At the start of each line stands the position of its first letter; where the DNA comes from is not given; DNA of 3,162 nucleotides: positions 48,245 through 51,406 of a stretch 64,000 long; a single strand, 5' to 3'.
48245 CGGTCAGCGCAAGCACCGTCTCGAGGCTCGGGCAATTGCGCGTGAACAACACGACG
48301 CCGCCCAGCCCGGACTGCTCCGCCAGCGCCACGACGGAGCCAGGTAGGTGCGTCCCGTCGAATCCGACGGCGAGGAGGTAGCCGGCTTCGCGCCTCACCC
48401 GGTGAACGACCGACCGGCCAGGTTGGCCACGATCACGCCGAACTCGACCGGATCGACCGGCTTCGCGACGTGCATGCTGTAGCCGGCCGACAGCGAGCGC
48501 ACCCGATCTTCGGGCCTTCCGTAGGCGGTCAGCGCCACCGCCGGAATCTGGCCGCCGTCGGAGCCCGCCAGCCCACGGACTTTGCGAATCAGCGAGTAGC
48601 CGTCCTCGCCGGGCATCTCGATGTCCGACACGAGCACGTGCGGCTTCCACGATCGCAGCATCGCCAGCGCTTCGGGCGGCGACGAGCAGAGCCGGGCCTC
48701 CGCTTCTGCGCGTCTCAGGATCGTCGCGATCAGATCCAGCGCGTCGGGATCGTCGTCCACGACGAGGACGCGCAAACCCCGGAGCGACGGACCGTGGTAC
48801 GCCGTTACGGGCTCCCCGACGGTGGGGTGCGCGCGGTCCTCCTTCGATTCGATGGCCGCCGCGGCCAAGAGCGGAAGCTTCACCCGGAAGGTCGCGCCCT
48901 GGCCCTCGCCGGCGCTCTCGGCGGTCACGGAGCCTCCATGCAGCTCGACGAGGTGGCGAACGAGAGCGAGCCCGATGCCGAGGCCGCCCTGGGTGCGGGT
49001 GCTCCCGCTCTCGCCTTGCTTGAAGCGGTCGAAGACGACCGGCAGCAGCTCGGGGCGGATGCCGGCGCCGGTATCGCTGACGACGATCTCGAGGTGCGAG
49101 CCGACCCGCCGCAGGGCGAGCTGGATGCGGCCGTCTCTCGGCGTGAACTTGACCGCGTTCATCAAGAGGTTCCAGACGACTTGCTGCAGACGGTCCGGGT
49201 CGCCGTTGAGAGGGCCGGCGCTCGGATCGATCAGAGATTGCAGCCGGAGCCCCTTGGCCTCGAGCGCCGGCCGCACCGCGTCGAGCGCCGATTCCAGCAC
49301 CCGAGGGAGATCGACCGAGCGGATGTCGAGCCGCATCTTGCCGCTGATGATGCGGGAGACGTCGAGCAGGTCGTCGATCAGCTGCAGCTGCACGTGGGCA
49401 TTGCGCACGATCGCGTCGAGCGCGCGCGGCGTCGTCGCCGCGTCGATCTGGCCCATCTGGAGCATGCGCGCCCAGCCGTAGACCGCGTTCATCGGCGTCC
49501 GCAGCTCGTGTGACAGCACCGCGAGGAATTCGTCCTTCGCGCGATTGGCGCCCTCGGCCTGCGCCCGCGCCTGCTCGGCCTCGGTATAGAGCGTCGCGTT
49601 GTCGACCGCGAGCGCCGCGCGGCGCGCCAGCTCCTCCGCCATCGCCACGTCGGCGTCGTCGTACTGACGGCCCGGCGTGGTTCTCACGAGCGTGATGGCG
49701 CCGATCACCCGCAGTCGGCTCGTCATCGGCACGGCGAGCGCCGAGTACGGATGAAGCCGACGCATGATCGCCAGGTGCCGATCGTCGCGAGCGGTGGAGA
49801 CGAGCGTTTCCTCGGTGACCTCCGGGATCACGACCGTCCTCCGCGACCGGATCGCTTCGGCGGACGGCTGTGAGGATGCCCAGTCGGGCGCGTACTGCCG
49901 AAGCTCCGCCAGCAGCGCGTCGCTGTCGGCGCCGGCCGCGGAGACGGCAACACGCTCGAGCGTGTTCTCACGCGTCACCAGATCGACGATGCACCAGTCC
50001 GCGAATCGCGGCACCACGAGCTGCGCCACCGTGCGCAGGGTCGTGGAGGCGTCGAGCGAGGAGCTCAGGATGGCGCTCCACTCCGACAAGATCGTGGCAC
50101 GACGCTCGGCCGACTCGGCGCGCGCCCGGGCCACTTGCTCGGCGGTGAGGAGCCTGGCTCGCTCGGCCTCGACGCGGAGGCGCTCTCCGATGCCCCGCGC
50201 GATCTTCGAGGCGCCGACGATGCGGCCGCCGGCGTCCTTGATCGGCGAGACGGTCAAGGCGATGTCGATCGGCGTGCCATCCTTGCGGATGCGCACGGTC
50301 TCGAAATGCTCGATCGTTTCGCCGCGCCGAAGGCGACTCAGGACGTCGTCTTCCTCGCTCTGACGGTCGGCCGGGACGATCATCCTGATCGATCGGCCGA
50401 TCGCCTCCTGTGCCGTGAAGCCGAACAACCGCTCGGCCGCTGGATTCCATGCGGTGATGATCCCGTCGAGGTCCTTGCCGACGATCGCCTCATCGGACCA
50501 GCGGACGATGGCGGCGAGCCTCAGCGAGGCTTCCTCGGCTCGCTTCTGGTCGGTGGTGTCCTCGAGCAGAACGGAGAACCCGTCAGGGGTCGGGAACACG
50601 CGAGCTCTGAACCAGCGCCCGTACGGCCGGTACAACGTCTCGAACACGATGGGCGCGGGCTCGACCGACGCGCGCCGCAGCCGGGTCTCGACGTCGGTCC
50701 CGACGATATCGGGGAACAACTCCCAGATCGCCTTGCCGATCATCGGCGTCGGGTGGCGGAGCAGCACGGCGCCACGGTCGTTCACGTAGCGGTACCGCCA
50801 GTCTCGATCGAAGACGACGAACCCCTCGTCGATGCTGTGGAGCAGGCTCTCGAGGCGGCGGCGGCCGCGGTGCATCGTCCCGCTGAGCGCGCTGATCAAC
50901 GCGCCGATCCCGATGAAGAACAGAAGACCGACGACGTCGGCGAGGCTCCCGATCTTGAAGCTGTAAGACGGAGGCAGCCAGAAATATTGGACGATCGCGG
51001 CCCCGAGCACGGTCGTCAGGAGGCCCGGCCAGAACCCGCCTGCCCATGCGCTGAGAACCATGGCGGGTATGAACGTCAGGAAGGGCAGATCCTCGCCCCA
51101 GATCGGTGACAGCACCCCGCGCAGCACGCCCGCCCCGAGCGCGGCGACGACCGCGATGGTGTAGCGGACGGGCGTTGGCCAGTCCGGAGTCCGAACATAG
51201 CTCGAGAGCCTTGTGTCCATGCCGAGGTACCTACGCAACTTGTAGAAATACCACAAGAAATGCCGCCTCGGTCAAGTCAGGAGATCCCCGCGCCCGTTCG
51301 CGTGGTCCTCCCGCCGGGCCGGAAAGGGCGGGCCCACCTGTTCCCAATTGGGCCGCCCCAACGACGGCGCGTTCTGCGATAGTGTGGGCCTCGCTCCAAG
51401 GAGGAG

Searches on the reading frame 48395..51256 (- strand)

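Call 50: search_protein_families(library=pfam, proteins=[window:48395-51256:-], max_evalue=0.0001)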
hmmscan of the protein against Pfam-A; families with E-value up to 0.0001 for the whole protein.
window:48395-51256:- (953 aa): 13 families
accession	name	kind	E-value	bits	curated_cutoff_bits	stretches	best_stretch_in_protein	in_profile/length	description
PF02518.31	HATPase_c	-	2.2e-30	105.8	26.4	1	685-796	1-109/111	Histidine kinase-, DNA gyrase B-, and HSP90-like ATPase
PF08448.16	PAS_4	-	2.3e-27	95.8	23.1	2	139-239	1-110/110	PAS fold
PF00989.32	PAS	-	1.9e-22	79.9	22.6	1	246-349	2-106/113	PAS fold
PF13493.11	DUF4118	-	3.1e-20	72.4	28.4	1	32-134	1-103/107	Domain of unknown function (DUF4118)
PF13426.13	PAS_9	-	6.2e-20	71.8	27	1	256-349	2-94/103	PAS domain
PF00072.30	Response_reg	-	2.2e-19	70.1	30.2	1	830-938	1-105/111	Response regulator receiver domain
PF00512.31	HisKA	-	1.2e-15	57.8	26.9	1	573-638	1-65/66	His Kinase A (phospho-acceptor) domain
PF13188.13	PAS_8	-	6.6e-14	51.7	21.8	1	133-189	1-55/65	PAS domain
PF13185.12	GAF_2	-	1.1e-12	48.8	28.6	1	402-552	3-136/136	GAF domain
PF01590.32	GAF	-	2.2e-12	48.1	22.4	1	403-551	2-133/133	GAF domain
PF13492.12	GAF_3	-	5.2e-08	33.8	27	1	420-553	20-129/129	GAF domain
PF08447.18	PAS_3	-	9.2e-08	32.7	25.6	1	268-351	2-87/89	PAS fold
PF13596.12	PAS_10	-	1.3e-05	26.3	22.1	0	264-349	18-98/106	PAS domain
